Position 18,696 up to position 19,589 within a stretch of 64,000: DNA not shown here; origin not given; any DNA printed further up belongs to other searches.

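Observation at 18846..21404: Exported ankyrin-repeat protein with tandem glycogen-binding (CBM48/AMPK-beta-like) domains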

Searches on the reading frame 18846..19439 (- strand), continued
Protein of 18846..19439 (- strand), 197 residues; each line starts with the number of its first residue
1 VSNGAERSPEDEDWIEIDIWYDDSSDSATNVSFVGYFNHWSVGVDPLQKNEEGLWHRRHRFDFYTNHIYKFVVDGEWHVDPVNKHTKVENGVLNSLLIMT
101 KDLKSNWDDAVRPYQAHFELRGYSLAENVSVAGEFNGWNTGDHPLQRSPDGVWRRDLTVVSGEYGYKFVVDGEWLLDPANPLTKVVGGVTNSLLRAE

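Call 50: find_encoding_contigs(protein=P0169, flank=7000, max_places=1)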
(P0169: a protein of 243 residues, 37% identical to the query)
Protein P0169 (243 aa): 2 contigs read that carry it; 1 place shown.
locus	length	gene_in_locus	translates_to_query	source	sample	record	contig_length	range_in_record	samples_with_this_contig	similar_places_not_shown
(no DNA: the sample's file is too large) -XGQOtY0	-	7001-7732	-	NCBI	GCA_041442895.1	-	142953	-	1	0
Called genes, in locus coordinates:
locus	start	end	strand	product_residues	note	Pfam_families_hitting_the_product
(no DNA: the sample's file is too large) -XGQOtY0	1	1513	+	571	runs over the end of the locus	PF05157:MshEN, PF00437:T2SSE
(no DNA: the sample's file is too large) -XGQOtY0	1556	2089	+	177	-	PF16798:DUF5069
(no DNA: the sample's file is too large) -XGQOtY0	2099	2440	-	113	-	-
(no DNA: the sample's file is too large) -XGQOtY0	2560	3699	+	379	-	PF00072:Response_reg, PF01966:HD, PF13487:HD_5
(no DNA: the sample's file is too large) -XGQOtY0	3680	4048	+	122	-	-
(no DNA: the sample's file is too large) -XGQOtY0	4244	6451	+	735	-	PF00916:Sulfate_transp, PF01740:STAS, PF13466:STAS_2 (weak)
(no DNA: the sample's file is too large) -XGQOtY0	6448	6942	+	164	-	PF00571:CBS (faint)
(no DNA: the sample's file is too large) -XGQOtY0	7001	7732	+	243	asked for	PF02922:CBM_48 (weak), PF16561:AMPK1_CBM, PF16760:CBM53 (faint), PF22058:X25_BaPul_like (faint), PF02922:CBM_48, PF16561:AMPK1_CBM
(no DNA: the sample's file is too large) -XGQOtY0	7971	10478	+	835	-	PF13415:Beta-prop_FBX42 (weak), PF24681:Kelch_KLHDC2_KLHL20_DRC7, PF24996:NANM (weak), PF00474:SSF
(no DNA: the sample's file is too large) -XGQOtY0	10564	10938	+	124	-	PF13453:Zn_ribbon_TFIIB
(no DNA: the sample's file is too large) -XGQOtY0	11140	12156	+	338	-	PF00383:dCMP_cyt_deam_1, PF14437:MafB19-deam (faint), PF01872:RibD_C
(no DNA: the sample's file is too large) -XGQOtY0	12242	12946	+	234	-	-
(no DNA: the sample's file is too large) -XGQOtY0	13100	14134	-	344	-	PF03308:MeaB, PF02492:cobW (faint)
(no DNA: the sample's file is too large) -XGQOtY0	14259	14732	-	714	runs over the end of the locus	PF01642:MM_CoA_mutase, PF02310:B12-binding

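Call 51: find_encoding_contigs(protein=P0133, flank=7000, max_places=1)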
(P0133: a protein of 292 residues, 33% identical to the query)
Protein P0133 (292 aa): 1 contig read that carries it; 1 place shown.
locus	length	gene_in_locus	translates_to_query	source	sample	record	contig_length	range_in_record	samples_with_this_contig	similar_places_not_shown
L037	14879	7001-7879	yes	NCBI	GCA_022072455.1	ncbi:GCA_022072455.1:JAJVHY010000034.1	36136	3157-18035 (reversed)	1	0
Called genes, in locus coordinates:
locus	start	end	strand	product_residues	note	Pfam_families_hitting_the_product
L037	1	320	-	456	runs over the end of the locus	PF07690:MFS_1, PF13347:MFS_2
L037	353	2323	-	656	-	PF01408:GFO_IDH_MocA, PF22725:GFO_IDH_MocA_C3, PF00248:Aldo_ket_red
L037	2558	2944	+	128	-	PF07963:N_methyl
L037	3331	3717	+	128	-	PF07963:N_methyl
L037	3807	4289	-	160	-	-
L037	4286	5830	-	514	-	PF00691:OmpA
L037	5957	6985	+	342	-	PF00356:LacI, PF00532:Peripla_BP_1, PF13407:Peripla_BP_4, PF13377:Peripla_BP_3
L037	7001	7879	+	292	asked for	PF02922:CBM_48, PF16561:AMPK1_CBM, PF22058:X25_BaPul_like (weak), PF02922:CBM_48, PF16561:AMPK1_CBM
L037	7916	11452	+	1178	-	PF03633:Glyco_hydro_65C (weak)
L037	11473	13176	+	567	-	PF00128:Alpha-amylase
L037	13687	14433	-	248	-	PF01135:PCMT (weak), PF13489:Methyltransf_23, PF02353:CMAS, PF13847:Methyltransf_31, PF08241:Methyltransf_11, PF08242:Methyltransf_12 (weak), PF13649:Methyltransf_25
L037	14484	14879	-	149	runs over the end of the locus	-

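Call 55: predict_structure(alignment_id=A2)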
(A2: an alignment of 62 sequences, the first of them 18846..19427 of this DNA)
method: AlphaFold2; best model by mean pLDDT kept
length: 193 residues; sequences in the alignment: 62
mean_pLDDT: 89.3   pTM: 0.55
mean pLDDT of the five models: 89.3, 89.2, 89.0, 88.9, 88.8
residues with pLDDT >= 90: 134; 70-90: 40; 50-70: 14; < 50: 5
segments of 3 or more residues with pLDDT < 50: 1-4
pLDDT, mean of each block of 10 residues (from residue 1): 56 84 91 93 92 89 94 93 95 79 59 97 98 94 98 90 98 98 97 90
secondary structure, 60 per line:
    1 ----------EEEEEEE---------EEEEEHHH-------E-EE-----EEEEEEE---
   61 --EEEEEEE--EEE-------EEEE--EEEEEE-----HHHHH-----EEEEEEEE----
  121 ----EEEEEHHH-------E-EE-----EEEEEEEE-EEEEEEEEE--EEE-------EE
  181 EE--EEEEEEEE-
elements in order: E11-17 E27-31 E51-57 E63-69 E72-74 E82-85 E88-93 H99-103 E109-116 E125-129 E149-156 E158-166 E169-171 E179-182 E185-192

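Call 58: fold_search(model_id=the predicted structure, library=pdb)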
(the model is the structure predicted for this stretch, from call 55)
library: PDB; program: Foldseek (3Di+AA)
matches with E <= 10: 1251; with E <= 0.001: 109
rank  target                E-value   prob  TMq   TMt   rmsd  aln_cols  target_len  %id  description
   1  4aef_A                3.6e-06  1.00  0.36  0.12  15.6       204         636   16  THE CRYSTAL STRUCTURE OF THERMOSTABLE AMYLASE FROM THE PYROCOCCUS (released 2012-10-31)
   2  6c9j_B                4.3e-06  1.00  0.39  0.43   1.8        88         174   28  AMP-activated protein kinase bound to pharmacological activator R734 (released 2018-11-28)
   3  6c9g_B                4.8e-06  1.00  0.39  0.43   1.8        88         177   28  AMP-activated protein kinase bound to pharmacological activator R739 (released 2018-11-28)
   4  6c9h_B                5.0e-06  1.00  0.39  0.45   1.8        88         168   28  non-phosphorylated AMP-activated protein kinase bound to pharmacological activator R734 (released 2018-11-28)
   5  5t5t_B                5.3e-06  1.00  0.38  0.45   1.6        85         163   29  AMPK bound to allosteric activator (released 2017-03-29)
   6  5gr0                  5.3e-06  1.00  0.34  0.10  15.7       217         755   12  Crystal structure of branching enzyme D501A mutant from Cyanothece sp. ATCC 51142 (released 2017-08-16)
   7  6c9f_B                5.9e-06  1.00  0.39  0.43   1.7        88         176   28  AMP-activated protein kinase bound to pharmacological activator R734 (released 2018-11-28)
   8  9u77_A                5.9e-06  1.00  0.34  0.10  14.6       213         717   17  Crystal structure of Glycogen branching enzyme (VvGBE) from Vibrio vulnificus MO6-24/O (released 2026-02-04)
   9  2f15                  8.2e-06  1.00  0.36  0.73   2.3        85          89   33  Glycogen-Binding Domain Of The Amp-Activated Protein Kinase beta2 Subunit (released 2005-12-27)
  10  8bik_E                9.2e-06  1.00  0.38  0.42   1.5        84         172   31  Crystal structure of human AMPK heterotrimer in complex with allosteric activator C455 (released 2024-05-15)
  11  4yee_E                9.2e-06  1.00  0.37  0.78   2.3        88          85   32  beta2 carbohydrate binding module (CBM) of AMP-activated protein kinase (AMPK) in complex with glucosyl-beta-cyclodext (released 2015-04-01)
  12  4yef_C                9.7e-06  1.00  0.38  0.88   1.4        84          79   31  beta1 carbohydrate binding module (CBM) of AMP-activated protein kinase (AMPK) in complex with glucosyl-beta-cyclodode (released 2015-06-24)
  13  5gqw                  1.0e-05  1.00  0.34  0.10  15.8       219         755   15  Crystal structure of branching enzyme W610N mutant from Cyanothece sp. ATCC 51142 (released 2017-02-22)
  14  1z0m_C                1.1e-05  1.00  0.38  0.88   1.4        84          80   31  the glycogen-binding domain of the AMP-activated protein kinase beta1 subunit (released 2005-10-25)
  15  5ezv_B                1.1e-05  1.00  0.37  0.39   1.7        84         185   31  X-ray crystal structure of AMP-activated protein kinase alpha-2/alpha-1 RIM chimaera (alpha-2(1-347)/alpha-1(349-401)/ (released 2016-03-09)
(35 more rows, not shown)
